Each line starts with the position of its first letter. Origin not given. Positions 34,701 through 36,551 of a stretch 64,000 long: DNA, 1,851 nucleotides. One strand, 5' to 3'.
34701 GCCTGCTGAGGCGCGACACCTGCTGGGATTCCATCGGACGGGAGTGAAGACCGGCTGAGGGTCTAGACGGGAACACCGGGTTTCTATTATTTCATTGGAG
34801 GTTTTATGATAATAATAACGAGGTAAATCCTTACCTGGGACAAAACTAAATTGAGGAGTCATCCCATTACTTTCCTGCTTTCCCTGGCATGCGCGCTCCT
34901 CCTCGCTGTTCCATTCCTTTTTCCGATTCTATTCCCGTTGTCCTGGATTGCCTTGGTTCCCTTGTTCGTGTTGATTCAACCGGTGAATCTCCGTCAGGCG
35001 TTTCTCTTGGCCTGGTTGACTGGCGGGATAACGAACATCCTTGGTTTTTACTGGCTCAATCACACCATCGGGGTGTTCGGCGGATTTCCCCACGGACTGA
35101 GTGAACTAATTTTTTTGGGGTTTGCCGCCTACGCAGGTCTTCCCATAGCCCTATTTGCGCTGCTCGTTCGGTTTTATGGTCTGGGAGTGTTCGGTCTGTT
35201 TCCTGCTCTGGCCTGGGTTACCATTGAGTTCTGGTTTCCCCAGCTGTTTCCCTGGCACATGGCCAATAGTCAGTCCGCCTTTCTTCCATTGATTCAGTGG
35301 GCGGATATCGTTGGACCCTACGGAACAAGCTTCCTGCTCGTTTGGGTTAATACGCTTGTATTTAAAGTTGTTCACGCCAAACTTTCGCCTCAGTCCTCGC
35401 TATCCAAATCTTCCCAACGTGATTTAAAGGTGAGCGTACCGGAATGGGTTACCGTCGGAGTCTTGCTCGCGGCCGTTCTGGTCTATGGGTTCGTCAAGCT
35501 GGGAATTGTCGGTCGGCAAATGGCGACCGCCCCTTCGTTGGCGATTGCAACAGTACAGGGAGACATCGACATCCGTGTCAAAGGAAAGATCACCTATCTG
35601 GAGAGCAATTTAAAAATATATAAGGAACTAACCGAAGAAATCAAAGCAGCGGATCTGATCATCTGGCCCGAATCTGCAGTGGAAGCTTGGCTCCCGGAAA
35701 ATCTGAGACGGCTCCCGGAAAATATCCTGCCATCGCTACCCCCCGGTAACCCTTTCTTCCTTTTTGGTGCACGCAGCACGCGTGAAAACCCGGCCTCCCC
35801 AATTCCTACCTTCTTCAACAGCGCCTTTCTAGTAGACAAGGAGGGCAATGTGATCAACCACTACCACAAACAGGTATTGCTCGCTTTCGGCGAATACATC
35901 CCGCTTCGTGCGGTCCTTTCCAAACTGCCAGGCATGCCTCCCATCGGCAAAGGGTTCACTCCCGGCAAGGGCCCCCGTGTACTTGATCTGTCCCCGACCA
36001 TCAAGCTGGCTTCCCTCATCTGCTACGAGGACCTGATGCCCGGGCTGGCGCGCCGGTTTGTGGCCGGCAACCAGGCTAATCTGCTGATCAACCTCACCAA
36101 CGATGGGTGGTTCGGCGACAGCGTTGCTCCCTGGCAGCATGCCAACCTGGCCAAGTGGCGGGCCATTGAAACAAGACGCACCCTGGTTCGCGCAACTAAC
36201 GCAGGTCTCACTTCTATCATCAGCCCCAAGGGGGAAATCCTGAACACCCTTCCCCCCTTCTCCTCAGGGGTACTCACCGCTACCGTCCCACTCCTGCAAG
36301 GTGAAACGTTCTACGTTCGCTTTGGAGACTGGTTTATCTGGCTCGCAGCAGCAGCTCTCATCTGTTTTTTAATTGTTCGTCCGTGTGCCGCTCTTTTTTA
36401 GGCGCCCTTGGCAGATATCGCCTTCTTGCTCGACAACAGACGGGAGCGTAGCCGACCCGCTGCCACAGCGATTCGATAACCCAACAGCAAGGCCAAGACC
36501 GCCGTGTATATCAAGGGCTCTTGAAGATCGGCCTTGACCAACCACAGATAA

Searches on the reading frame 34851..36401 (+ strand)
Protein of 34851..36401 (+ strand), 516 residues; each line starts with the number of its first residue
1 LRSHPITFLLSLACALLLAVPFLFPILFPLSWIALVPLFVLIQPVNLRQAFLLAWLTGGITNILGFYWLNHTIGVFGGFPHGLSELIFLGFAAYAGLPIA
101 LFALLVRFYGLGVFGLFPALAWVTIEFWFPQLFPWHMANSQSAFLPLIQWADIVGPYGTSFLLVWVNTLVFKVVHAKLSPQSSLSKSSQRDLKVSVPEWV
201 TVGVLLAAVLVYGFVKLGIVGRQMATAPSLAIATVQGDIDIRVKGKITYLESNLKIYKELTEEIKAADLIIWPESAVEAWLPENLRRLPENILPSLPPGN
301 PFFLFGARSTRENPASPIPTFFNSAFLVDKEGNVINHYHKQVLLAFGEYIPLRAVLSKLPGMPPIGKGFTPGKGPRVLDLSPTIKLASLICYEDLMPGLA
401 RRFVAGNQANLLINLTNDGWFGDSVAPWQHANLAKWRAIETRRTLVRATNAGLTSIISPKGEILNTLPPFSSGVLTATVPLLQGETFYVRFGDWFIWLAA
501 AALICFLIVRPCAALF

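Call 22: find_encoding_contigs(protein=window:34851-36401:+, flank=10000, max_places=1)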
Protein window:34851-36401:+ (516 aa): 2 contigs read that carry it; 1 place shown.
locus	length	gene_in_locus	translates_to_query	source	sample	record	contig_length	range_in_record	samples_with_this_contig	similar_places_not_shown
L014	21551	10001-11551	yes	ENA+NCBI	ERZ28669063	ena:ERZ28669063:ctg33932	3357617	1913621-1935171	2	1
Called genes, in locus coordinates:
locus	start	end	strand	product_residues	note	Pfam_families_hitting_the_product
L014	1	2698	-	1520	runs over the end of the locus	PF00310:GATase_2, PF04898:Glu_syn_central, PF01645:Glu_synthase, PF01493:GXGXG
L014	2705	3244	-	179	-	PF01047:MarR (weak), PF13404:HTH_AsnC-type, PF13412:HTH_24, PF01037:AsnC_trans_reg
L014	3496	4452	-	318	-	PF03734:YkuD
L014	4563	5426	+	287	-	PF02900:LigB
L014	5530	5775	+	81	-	PF07746:LigA (weak)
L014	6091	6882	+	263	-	PF00106:adh_short, PF08659:KR (weak), PF13561:adh_short_C2, PF23441:SDR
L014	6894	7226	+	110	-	-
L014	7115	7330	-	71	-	-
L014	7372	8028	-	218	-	PF00730:HhH-GPD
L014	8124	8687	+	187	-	PF00293:NUDIX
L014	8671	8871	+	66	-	-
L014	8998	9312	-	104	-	PF08241:Methyltransf_11 (weak), PF13489:Methyltransf_23 (weak)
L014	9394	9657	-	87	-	PF13649:Methyltransf_25 (weak)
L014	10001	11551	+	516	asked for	PF20154:LNT_N, PF00795:CN_hydrolase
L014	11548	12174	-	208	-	PF01794:Ferric_reduct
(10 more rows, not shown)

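Call 55: list_cluster_members(proteins=[P0001, P0121, window:34851-36401:+, window:52285-53061:+, window:22986-27548:-])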
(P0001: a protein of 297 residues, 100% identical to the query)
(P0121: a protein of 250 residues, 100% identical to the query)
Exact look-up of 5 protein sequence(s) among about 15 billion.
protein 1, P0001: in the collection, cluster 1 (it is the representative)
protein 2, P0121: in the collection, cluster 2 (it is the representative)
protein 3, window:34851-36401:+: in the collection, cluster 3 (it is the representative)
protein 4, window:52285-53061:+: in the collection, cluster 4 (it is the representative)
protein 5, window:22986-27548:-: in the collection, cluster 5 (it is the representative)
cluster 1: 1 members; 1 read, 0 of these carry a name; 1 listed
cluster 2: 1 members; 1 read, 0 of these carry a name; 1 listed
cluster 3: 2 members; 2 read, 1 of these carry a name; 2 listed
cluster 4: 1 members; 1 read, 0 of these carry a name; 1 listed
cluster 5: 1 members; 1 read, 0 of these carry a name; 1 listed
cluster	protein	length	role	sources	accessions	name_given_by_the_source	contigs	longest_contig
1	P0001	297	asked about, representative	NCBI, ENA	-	-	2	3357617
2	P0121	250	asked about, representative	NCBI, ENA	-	-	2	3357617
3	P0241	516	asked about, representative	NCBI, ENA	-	-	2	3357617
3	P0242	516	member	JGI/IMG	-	apolipoprotein N-acyltransferase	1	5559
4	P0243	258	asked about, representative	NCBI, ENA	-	-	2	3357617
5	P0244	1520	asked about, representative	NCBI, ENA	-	-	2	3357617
